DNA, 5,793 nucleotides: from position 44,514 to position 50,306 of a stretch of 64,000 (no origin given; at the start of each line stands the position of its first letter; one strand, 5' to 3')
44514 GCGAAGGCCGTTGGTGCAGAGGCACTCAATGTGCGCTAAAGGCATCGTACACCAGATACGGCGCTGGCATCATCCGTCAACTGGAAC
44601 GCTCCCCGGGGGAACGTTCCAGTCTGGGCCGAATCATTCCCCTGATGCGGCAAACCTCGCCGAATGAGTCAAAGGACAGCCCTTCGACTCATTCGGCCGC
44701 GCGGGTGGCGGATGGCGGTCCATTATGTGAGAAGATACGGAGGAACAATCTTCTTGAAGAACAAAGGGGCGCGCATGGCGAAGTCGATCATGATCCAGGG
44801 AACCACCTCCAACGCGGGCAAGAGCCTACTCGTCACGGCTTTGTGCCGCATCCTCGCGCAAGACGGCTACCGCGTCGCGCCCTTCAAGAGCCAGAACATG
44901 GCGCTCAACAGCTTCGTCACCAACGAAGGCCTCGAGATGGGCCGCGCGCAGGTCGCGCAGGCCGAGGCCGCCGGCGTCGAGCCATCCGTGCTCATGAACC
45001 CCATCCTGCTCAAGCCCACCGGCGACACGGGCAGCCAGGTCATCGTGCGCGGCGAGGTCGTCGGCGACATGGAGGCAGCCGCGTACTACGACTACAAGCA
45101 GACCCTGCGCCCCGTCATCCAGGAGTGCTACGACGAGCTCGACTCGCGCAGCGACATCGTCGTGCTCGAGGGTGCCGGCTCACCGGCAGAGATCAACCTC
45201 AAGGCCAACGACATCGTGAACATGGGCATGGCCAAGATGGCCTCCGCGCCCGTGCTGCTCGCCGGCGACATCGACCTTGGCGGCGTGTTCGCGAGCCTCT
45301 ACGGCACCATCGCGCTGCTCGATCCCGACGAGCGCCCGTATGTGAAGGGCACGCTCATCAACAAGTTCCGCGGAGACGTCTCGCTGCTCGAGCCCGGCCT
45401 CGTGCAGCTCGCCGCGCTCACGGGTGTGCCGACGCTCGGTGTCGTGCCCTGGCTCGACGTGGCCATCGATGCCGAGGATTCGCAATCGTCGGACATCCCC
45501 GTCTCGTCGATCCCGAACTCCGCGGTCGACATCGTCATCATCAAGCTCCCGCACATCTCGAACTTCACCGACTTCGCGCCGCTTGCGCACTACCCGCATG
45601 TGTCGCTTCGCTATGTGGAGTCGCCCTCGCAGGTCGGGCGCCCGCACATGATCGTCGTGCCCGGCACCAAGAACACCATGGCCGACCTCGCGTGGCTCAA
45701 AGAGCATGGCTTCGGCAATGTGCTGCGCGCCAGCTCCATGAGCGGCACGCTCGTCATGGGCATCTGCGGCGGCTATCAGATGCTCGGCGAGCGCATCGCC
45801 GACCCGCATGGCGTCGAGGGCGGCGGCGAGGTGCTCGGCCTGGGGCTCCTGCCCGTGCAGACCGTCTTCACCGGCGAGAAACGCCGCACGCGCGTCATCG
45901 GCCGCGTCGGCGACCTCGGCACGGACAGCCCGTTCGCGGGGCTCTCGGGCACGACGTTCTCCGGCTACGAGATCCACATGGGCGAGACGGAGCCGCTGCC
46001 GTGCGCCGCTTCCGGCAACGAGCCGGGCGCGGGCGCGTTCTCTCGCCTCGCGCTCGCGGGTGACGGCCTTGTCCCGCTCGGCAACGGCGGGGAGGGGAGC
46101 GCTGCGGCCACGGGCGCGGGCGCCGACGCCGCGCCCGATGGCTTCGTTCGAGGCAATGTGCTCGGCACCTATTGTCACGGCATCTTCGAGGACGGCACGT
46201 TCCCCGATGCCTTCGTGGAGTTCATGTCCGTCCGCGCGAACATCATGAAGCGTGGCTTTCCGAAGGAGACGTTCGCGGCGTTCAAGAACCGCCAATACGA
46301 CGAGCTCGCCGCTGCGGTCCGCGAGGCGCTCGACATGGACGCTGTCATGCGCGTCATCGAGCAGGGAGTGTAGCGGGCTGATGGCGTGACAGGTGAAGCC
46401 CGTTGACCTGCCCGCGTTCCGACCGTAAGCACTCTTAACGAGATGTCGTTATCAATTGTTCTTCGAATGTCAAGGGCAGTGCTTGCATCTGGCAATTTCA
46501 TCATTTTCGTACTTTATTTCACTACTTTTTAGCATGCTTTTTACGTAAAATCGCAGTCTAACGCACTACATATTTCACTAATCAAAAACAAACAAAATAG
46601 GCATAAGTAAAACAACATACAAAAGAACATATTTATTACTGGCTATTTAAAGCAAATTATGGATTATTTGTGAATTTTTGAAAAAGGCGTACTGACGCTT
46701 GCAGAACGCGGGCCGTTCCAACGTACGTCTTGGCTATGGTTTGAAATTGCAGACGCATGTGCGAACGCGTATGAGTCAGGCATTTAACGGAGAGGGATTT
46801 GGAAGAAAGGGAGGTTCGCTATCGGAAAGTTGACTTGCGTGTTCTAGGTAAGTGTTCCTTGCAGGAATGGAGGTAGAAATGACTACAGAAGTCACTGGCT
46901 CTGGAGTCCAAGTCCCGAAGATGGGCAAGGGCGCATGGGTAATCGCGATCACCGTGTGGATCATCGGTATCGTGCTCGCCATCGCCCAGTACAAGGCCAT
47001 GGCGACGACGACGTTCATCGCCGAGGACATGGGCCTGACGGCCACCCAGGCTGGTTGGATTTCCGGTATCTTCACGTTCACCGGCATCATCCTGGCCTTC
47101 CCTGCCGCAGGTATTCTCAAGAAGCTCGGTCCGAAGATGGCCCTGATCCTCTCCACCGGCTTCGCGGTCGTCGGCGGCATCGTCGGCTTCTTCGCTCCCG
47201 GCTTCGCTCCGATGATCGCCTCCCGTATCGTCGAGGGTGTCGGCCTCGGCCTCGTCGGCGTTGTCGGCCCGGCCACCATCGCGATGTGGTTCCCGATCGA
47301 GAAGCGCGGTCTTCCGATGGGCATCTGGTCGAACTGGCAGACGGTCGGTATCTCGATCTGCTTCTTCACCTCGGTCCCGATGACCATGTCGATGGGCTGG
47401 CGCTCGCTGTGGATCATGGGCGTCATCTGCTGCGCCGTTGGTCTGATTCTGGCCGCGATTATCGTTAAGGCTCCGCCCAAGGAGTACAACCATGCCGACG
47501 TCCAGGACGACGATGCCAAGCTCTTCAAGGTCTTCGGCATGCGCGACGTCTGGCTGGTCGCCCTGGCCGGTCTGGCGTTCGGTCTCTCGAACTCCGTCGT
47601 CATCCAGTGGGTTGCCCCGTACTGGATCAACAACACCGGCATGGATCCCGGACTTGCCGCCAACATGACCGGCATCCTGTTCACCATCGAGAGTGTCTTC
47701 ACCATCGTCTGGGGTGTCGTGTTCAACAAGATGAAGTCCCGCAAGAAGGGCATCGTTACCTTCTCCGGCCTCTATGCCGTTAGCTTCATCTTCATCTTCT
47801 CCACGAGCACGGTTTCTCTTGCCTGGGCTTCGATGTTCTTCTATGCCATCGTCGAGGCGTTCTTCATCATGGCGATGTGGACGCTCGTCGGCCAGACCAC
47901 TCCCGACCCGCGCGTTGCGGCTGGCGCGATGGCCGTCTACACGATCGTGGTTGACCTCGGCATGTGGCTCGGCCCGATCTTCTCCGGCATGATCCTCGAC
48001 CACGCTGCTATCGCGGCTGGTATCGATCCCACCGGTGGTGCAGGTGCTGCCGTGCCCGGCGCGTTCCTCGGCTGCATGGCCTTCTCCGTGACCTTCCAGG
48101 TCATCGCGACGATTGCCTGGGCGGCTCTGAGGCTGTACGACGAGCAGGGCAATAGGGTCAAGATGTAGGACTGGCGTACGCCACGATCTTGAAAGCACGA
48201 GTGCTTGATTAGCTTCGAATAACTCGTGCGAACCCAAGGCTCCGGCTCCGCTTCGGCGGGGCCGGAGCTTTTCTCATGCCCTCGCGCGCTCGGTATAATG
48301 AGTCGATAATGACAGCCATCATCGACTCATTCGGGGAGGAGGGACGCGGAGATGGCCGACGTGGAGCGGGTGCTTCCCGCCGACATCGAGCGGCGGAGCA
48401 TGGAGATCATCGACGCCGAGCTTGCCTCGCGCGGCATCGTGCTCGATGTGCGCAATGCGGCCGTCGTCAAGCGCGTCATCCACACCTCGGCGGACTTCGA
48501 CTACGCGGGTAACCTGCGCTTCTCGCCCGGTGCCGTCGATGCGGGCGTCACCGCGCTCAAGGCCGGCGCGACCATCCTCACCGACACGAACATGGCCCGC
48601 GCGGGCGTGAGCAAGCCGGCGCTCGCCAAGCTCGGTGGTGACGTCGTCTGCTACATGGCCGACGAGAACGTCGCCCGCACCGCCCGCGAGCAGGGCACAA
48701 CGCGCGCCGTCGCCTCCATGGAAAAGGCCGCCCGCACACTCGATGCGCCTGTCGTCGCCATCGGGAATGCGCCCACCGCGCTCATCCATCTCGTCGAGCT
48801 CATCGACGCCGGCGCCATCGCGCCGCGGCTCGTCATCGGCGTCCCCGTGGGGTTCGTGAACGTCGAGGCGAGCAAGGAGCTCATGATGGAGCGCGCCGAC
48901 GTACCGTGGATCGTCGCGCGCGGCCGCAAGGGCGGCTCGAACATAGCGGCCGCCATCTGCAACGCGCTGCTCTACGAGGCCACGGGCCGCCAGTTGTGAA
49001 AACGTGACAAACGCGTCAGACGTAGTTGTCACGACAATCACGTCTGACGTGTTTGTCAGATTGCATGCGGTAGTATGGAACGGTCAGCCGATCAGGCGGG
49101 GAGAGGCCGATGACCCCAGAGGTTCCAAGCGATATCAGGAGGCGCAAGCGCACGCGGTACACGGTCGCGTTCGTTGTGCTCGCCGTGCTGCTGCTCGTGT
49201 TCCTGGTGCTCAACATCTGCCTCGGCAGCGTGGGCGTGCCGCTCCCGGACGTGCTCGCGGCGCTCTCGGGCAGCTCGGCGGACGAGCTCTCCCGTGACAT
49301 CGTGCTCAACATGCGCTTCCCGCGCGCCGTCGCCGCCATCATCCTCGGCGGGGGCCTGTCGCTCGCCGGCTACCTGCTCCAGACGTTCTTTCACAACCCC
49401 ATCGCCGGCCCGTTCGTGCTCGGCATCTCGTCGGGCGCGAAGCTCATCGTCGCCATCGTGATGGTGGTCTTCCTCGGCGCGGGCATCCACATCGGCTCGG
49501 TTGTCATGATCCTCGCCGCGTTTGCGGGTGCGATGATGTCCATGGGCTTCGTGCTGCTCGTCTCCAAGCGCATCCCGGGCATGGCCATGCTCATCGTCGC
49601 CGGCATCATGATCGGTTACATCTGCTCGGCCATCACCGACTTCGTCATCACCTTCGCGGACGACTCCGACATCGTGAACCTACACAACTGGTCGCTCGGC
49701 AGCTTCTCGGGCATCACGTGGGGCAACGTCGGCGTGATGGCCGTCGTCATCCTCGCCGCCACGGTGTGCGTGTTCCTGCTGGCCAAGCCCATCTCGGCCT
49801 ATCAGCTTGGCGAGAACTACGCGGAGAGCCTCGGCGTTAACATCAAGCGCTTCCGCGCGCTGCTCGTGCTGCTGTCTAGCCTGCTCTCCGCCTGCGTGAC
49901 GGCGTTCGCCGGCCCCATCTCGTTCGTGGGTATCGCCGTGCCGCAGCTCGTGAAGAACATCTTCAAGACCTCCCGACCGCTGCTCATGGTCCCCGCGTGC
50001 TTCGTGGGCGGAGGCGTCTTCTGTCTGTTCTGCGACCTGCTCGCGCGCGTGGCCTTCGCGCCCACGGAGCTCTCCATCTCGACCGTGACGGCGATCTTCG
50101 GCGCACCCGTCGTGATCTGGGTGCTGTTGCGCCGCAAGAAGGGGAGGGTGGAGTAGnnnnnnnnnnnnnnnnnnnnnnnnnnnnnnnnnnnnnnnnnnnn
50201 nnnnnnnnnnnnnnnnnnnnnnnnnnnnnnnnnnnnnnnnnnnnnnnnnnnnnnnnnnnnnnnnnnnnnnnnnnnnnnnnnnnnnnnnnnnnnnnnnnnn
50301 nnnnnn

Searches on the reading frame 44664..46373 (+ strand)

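Call 10: search_protein_families(library=pfam, proteins=[window:44664-46373:+])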
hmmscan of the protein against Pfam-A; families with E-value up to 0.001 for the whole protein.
window:44664-46373:+ (569 aa): 3 families
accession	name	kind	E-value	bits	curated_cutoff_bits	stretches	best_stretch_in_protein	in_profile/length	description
PF07685.20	GATase_3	-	2.7e-47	161.3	27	1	289-443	1-150/196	CobB/CobQ-like glutamine amidotransferase domain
PF01656.29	CbiA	-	3.2e-21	76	25.4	1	42-272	1-120/125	CobQ/CobB/MinD/ParA nucleotide binding domain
PF13500.12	AAA_26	-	1.6e-11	44.9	27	1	41-266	2-193/198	AAA domain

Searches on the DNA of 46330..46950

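Call 12: search_rna_families(source=window, start=46330, end=46950, threshold=evalue, max_evalue=10)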
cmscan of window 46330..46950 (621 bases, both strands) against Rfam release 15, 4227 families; matches with E-value up to 10: 3.
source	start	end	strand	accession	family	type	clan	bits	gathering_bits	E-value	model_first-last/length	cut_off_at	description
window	46801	46829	+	RF01360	CRISPR-DR47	Gene; CRISPR;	-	17.9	39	1.4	1-37/37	no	CRISPR RNA direct repeat element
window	46463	46509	-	RF01295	SCARNA7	Gene; snRNA; snoRNA; scaRNA;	-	13.9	65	0.33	1-330/330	no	Small Cajal body-specific RNA 7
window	46704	46728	+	RF02359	MS2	Cis-reg;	-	12.3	40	4.1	1-36/36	no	Bacteriophage MS2 operator hairpin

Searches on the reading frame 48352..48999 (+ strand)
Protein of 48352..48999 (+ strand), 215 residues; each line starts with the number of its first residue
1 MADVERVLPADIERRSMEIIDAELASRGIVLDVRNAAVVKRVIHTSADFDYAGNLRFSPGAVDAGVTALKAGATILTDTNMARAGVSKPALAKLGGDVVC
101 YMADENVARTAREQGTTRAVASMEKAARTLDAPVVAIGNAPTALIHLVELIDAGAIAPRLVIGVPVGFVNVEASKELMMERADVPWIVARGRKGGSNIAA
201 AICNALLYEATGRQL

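Call 10: search_protein_families(library=pfam, proteins=[window:48352-48999:+])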
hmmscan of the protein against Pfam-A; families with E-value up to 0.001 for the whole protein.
window:48352-48999:+ (215 aa): 1 family
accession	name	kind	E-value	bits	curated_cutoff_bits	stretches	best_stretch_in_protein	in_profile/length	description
PF02570.20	CbiC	-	5.2e-78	261.6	22.5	1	11-208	1-195/196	Precorrin-8X methylmutase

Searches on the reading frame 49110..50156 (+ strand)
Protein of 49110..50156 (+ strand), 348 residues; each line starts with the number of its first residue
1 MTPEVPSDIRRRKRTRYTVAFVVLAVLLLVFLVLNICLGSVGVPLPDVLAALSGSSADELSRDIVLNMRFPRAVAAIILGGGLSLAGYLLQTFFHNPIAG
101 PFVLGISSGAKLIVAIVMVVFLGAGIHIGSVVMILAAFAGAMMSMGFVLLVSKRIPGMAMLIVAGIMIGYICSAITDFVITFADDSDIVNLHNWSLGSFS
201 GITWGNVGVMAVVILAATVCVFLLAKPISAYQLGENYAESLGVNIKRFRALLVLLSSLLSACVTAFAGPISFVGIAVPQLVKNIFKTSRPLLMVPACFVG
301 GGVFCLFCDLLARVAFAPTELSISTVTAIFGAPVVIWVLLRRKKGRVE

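Call 10: search_protein_families(library=pfam, proteins=[window:49110-50156:+])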
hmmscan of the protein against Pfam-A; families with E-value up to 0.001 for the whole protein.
window:49110-50156:+ (348 aa): 1 family
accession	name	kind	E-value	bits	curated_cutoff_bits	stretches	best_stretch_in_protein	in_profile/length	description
PF01032.23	FecCD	-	4.5e-80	269.4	26.5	1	27-341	1-311/311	FecCD transport family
